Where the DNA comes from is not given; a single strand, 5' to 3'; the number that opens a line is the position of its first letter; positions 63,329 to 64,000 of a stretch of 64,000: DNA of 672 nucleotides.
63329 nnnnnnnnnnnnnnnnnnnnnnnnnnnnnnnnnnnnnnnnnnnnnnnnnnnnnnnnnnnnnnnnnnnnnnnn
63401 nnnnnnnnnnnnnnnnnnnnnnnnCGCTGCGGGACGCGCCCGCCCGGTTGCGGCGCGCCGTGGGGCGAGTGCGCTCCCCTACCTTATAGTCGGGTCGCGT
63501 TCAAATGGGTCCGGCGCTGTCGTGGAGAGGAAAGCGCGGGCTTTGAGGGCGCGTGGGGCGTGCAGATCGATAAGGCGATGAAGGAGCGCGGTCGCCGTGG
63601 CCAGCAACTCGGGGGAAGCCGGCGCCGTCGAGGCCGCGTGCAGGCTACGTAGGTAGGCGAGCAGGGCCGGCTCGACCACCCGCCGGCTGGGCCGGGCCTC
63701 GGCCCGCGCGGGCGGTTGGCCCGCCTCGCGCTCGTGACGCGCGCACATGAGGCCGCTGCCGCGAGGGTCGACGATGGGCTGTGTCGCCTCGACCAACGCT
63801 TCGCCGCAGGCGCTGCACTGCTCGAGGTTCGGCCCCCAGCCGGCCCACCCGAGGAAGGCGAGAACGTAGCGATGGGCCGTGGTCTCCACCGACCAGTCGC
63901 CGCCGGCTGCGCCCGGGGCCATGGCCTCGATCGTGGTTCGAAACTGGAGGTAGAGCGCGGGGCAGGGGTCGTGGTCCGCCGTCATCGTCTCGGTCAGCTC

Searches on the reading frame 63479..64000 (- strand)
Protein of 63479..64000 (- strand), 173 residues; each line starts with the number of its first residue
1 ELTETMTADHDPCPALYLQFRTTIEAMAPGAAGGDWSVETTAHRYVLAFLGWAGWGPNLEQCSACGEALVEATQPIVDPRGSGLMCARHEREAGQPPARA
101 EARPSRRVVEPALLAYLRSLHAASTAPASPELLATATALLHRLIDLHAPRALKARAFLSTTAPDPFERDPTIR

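Call 77: search_protein_families(library=pfam, proteins=[window:63479-64000:-], max_evalue=0.001)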
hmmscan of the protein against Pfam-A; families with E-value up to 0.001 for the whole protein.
window:63479-64000:- (173 aa): 1 family
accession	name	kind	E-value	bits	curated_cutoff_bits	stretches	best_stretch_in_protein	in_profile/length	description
PF02565.21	RecO_C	-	2.5e-13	50.5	22.1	1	1-155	15-156/157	Recombination protein O C terminal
